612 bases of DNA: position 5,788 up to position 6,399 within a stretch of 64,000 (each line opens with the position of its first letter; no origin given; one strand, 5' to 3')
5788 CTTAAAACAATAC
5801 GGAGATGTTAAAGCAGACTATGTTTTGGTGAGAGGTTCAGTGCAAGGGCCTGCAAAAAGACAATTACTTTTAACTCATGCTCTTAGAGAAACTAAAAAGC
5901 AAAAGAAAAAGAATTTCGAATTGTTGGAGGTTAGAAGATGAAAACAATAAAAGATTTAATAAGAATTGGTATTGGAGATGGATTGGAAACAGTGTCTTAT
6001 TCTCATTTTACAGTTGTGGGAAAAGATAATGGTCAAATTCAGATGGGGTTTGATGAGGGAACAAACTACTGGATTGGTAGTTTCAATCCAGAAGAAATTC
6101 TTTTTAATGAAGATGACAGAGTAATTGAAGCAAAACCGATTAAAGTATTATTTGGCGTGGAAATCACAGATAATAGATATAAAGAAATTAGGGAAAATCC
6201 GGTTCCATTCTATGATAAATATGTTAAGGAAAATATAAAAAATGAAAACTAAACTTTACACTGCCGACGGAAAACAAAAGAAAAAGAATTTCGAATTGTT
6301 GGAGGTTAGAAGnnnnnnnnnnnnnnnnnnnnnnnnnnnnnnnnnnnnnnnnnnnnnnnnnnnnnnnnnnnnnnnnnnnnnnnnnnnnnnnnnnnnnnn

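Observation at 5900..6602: Duplication scars at the L3/L4 junction, including an in-frame L4-start/L3-end chimeric mini-ORF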

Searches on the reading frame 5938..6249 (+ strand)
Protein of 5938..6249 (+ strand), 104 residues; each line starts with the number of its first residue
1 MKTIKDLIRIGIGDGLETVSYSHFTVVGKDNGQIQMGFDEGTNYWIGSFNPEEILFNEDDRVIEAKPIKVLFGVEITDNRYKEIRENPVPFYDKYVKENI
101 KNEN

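Call 8: search_protein_families(library=pfam, proteins=[window:5938-6249:+], max_evalue=0.1)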
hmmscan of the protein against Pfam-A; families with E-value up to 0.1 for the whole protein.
window:5938-6249:+ (104 aa): 0 families

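Call 11: search_protein_families(library=phrogs, proteins=[window:5938-6249:+], max_evalue=0.1)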
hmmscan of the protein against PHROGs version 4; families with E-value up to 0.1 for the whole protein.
window:5938-6249:+ (104 aa): 1 family
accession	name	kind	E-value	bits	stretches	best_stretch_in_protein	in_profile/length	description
phrog_933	-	unknown function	0.024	15.6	1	74-103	24-53/59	-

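Call 16: find_homologous_proteins(query=window:5938-6249:+, max_evalue=0.01)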
Query window:5938-6249:+ (104 aa): 1 proteins with E <= 0.01 among 46 candidates.
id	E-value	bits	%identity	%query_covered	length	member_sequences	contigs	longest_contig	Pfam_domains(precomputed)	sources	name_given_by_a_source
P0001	3.4e-63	229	100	100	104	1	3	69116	-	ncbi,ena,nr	ncbi:MAG: hypothetical protein KC516_01655 [Nanoarchaeota archaeon]|nr:hypothetical protein [Nanoarc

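Call 18: find_encoding_contigs(protein=P0001, flank=4000, max_places=6)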
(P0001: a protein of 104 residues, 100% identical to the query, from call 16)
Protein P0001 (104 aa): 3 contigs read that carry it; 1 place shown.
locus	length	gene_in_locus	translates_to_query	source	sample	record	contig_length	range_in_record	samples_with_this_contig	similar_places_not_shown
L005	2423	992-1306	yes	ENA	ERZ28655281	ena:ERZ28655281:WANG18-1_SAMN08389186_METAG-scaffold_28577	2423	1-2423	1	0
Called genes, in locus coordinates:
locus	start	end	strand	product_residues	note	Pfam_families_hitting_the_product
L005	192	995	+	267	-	PF00297:Ribosomal_L3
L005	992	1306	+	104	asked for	-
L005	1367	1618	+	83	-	-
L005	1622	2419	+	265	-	PF00573:Ribosomal_L4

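Call 35: predict_structure(protein=window:5938-6249:+)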
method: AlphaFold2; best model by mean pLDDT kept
length: 104 residues; sequences in the alignment: 1
mean_pLDDT: 56.3   pTM: 0.42
mean pLDDT of the five models: 56.3, 54.3, 42.1, 40.7, 39.0
residues with pLDDT >= 90: 0; 70-90: 8; 50-70: 67; < 50: 29
segments of 3 or more residues with pLDDT < 50: 1-20, 97-104
pLDDT, mean of each block of 10 residues (from residue 1): 30 40 61 65 64 68 61 66 66 50 36
secondary structure, 60 per line:
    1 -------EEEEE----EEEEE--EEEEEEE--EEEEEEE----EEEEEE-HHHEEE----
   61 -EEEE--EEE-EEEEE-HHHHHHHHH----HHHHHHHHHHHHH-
elements in order: E8-12 E17-21 E24-30 E33-39 E44-49 E54-56 E62-65 E68-70 E72-76 H78-86 H91-103

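Call 37: search_protein_representatives(protein=window:5938-6249:+)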
Query: 104 residues. Proteins with E-value up to 0.001 (for the whole library): 10; up to 1e-10: 3; up to 1e-30: 0. The best 10 are listed.
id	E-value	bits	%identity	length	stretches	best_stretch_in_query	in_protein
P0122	1.5e-25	106.1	24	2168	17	10-61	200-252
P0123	2.2e-23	99.1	49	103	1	9-97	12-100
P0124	3.2e-14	69.7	28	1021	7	12-61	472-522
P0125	3.9e-07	46.9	29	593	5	22-97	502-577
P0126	6.8e-07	46.1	27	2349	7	13-61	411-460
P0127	9.3e-06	42.5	29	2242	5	27-63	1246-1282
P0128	6.5e-05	39.8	27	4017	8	27-74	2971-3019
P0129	1.1e-04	39.1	30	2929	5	13-62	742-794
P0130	3.0e-04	37.6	31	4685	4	27-68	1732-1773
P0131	7.7e-04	36.3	31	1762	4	11-95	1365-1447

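Call 39: search_protein_families(library=pfam, proteins=[P0122, P0123, P0124, P0125, P0126], max_evalue=0.001)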
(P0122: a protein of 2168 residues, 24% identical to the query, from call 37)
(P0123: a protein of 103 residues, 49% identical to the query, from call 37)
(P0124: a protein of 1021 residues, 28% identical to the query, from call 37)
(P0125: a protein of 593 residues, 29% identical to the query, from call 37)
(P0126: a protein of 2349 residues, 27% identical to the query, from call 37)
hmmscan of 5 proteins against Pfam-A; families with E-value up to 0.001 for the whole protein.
P0122 (2168 aa): 8 families
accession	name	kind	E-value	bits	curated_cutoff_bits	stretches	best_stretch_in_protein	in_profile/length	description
PF03160.20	Calx-beta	-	2.5e-64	215.1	27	0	605-699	23-119/119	Calx-beta domain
PF24942.1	Fn3_Dep-1_1st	-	5.4e-19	68.5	26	0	272-325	1-54/96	Dep-1 first Fn3-like domain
PF10342.15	Kre9_KNH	-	3.8e-16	60.1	24.6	0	752-803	24-79/94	Kre9/KNH-like N-terminal Ig-like domain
PF12021.13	DUF3509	-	1.3e-13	51.1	25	0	380-402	9-31/87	Protein of unknown function (DUF3509)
PF14683.12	CBM-like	-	1.8e-09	38.2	27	0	872-956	45-130/160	Polysaccharide lyase family 4, domain III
PF14366.11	DUF4410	-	4.9e-08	33.4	26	0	1434-1468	55-90/120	Domain of unknown function (DUF4410)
PF14874.12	PapD-like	-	6.4e-06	26.7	27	0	469-517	40-88/102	Flagellar-associated PapD-like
PF16541.10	AltA1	-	1.4e-05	26.3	27.5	0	267-304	56-93/110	Alternaria alternata allergen 1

P0123 (103 aa): 0 families

P0124 (1021 aa): 4 families
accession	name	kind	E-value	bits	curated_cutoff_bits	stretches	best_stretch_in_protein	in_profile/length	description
PF03160.20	Calx-beta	-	3.1e-43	147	27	7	763-857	23-119/119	Calx-beta domain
PF12021.13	DUF3509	-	3.3e-08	33.7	25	0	202-224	9-31/87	Protein of unknown function (DUF3509)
PF24942.1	Fn3_Dep-1_1st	-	9e-08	32.5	26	0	206-259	1-54/96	Dep-1 first Fn3-like domain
PF10342.15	Kre9_KNH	-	2.8e-05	25.2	24.6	0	12-59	22-73/94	Kre9/KNH-like N-terminal Ig-like domain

P0125 (593 aa): 1 family
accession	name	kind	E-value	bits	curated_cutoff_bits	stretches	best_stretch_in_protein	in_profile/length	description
PF17317.7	MFA1_2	-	0.00095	19.3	25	0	450-458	16-24/34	Mating hormone A-factor 1&2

P0126 (2349 aa): 5 families
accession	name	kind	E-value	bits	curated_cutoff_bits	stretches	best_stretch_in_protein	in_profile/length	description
PF03160.20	Calx-beta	-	2.2e-64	215.2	27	8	1746-1816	37-99/119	Calx-beta domain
PF13205.12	Big_5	-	4.4e-12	47.1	23.6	2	1376-1483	5-104/105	Bacterial Ig-like domain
PF23039.2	TMEM132_3rd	-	5.8e-05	23.2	27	0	355-399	13-57/147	TMEM132 cohesin-like domain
PF17786.7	Mannosidase_ig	-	0.00013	22.9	23.4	0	193-236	2-44/91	Mannosidase Ig/CBM-like domain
PF24942.1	Fn3_Dep-1_1st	-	0.00029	21.3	26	0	145-198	1-54/96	Dep-1 first Fn3-like domain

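Call 40: find_encoding_contigs(protein=P0123, flank=5000, max_places=5)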
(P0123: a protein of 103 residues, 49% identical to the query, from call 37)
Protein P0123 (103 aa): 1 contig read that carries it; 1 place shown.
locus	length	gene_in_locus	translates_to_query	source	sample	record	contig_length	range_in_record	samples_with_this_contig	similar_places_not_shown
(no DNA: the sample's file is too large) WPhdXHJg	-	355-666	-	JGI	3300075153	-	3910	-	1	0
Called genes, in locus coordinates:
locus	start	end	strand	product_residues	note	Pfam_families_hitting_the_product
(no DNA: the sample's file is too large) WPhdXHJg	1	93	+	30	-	?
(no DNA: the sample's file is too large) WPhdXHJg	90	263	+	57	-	-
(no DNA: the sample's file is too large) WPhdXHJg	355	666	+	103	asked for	-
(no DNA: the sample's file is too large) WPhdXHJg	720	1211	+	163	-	-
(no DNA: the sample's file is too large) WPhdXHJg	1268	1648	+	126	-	-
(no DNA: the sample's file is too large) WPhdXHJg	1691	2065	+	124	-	-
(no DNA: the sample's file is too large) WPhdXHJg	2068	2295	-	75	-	-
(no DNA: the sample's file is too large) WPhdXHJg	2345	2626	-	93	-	-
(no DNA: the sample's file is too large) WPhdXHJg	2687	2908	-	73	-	PF12773:DZR (faint), PF13248:Zn_ribbon_3 (weak), PF13240:Zn_Ribbon_1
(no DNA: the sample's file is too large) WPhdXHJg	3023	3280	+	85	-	-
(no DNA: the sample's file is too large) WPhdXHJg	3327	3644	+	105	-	-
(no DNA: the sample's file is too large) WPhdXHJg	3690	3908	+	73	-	?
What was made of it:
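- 5938..6252 (+): ORF A, 104 aa, lineage-specific small protein. Its ATG lies in the rpl3 ATGA and its stop lies in the L4-start copy. It sits on a non-ribosomal contig dense in small ORFs (call 40).
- On Homology-facilitated illegitimate recombination: The only homologue of A is on a contig for which no DNA is held (call 40).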

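Call 42: find_related_loci(query=A3, collection=viral_contigs, flank=5000)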
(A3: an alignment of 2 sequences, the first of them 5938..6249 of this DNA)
Query A3 (104 aa) in viral_contigs; peptide patterns used: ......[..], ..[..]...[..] (x = any residue, [..] = any of these).
88 stretches matched a pattern, but none encodes a relative of the query by tblastn (E <= 1e-3).

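Call 65: fold_search(model_id=the predicted structure, library=pdb)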
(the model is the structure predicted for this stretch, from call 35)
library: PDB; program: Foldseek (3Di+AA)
matches with E <= 10: 857; with E <= 0.001: 0
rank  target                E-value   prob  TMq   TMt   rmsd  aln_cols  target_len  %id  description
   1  6rqt_M                1.4e-01  0.41  0.33  0.11   9.5        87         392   10  RNA Polymerase I-tWH-Rrn3-DNA (released 2019-12-11)
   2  6s9s_A                2.0e-01  0.18  0.25  0.17  14.8        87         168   11  Dimerization domain of Xenopus laevis LDB1 in complex with darpin 10 (released 2019-10-09)
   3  6s9t_A                2.5e-01  0.15  0.25  0.18  13.4        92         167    9  Dimerization domain of Xenopus laevis LDB1 in complex with darpin 3 (released 2019-10-09)
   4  7ndb_B                2.8e-01  0.38  0.29  0.04   5.5        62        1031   16  EM structure of SARS-CoV-2 Spike glycoprotein in complex with COVOX-253H165L Fab (released 2021-03-03)
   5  5m64_M                3.0e-01  0.28  0.31  0.13   8.8        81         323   11  RNA Polymerase I elongation complex with A49 tandem winged helix domain (released 2016-12-21)
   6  4ym7_EM               3.3e-01  0.18  0.28  0.27   8.7        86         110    8  RNA polymerase I structure with an alternative dimer hinge (released 2015-09-09)
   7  4c2m_2                4.0e-01  0.25  0.31  0.31   8.8        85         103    9  Structure of RNA polymerase I at 2.8 A resolution (released 2013-10-23)
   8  6man_A                4.3e-01  0.14  0.19  0.07   8.5        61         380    6  Crystal structure of a DnaN sliding clamp DNA polymerase III subunit beta from Rickettsia bellii RML369-C (released 2018-09-05)
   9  8xm5_C                4.5e-01  0.14  0.24  0.03   9.7        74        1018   15  Cryo-EM structure of SARS-CoV-2 Omicron EG.5 spike protein(6P), RBD-closed state (released 2024-07-03)
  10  6zb4_B                4.8e-01  0.18  0.26  0.04   9.0        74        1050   16  SARS CoV-2 Spike protein, Closed conformation, C1 symmetry (released 2020-09-30)
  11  1ocv_A                4.8e-01  0.09  0.21  0.19   8.4        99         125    7  the F116W mutant structure of ketosteroid isomerase from Comamonas testosteroni (released 2003-07-24)
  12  8rtd_Q                5.1e-01  0.15  0.28  0.17   8.5        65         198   12  Stalk-Arches-IMC structure from the fully-assembled R388 type IV secretion system determined by cryo-EM. (released 2024-06-19)
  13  6dlk_A                5.1e-01  0.15  0.24  0.08  11.8        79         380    8  Crystal structure of DNA polymerase III subunit beta from Rickettsia rickettsii (released 2018-10-03)
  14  8rtd_U                5.8e-01  0.11  0.23  0.15   7.5        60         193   12  Stalk-Arches-IMC structure from the fully-assembled R388 type IV secretion system determined by cryo-EM. (released 2024-06-19)
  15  6djk_A                6.2e-01  0.14  0.19  0.07   8.5        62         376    8  Structure of DNA polymerase III subunit beta from Rickettsia typhi in complex with a natural product (released 2019-05-29)
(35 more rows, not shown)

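Call 73: list_cluster_members(proteins=[window:5938-6249:+, window:6313-6561:+, window:7362-7658:+, window:7896-8132:+, window:8837-9139:+, window:6568-7362:+, window:4994-5938:+])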
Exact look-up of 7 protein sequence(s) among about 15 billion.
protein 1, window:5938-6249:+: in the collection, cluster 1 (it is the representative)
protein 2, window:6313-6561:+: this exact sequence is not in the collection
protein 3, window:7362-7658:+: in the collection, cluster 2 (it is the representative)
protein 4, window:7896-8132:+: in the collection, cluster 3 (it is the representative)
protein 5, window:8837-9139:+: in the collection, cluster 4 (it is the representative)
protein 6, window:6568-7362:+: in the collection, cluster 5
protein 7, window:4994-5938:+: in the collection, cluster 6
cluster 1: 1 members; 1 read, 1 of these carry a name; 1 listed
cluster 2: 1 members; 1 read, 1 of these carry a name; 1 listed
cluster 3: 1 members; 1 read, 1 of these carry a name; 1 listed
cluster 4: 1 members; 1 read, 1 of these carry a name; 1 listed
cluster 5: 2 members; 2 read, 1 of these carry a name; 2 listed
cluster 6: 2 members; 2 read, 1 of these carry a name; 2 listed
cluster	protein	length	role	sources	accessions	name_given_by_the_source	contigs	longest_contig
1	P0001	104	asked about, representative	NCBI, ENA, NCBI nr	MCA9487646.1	MAG: hypothetical protein KC516_01655 [Nanoarchaeota archaeon] | hypothetical protein [Nanoarchaeota archaeon]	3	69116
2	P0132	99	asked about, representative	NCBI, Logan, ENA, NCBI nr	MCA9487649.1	MAG: hypothetical protein KC516_01670 [Nanoarchaeota archaeon] | hypothetical protein [Nanoarchaeota archaeon]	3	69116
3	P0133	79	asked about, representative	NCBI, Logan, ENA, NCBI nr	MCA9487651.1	MAG: hypothetical protein KC516_01680 [Nanoarchaeota archaeon] | hypothetical protein [Nanoarchaeota archaeon]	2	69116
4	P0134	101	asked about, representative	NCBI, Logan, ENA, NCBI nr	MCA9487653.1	MAG: hypothetical protein KC516_01690 [Nanoarchaeota archaeon] | hypothetical protein [Nanoarchaeota archaeon]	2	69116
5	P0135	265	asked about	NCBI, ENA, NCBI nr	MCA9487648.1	MAG: 50S ribosomal protein L4 [Nanoarchaeota archaeon] | 50S ribosomal protein L4 [Nanoarchaeota archaeon]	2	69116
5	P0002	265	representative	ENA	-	-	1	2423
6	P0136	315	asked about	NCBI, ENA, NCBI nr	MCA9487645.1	MAG: 50S ribosomal protein L3 [Nanoarchaeota archaeon] | 50S ribosomal protein L3 [Nanoarchaeota archaeon]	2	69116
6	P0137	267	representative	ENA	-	-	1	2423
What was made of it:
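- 6242..6316 (+): Chimeric 24-codon mini-ORF (L4 residues 1-12 + L3 last 12 residues). Proposed relay ORF between A and B; not annotated in the public record. Locus tags in call 73 cover A (01655) and C, D and E but leave no tag for the mini-ORF.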

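Call 75: search_dna_similar(query=window:5938-6249:+, collection=phages, mode=protein, max_evalue=0.01, max_rows=5)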
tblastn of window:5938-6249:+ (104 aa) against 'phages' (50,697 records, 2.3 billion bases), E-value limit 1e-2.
No match.
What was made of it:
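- Tried and rejected: Homologues of A in viral contigs and phage records: none (calls 42, 75).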

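Call 80: search_protein_families(library=padloc, proteins=[window:5938-6249:+], max_evalue=0.01)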
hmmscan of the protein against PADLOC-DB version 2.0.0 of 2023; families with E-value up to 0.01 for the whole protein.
window:5938-6249:+ (104 aa): 0 families

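Call 81: search_protein_families(library=ncbifam, proteins=[window:5938-6249:+], max_evalue=0.01)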
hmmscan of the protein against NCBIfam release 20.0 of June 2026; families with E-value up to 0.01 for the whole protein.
window:5938-6249:+ (104 aa): 0 families
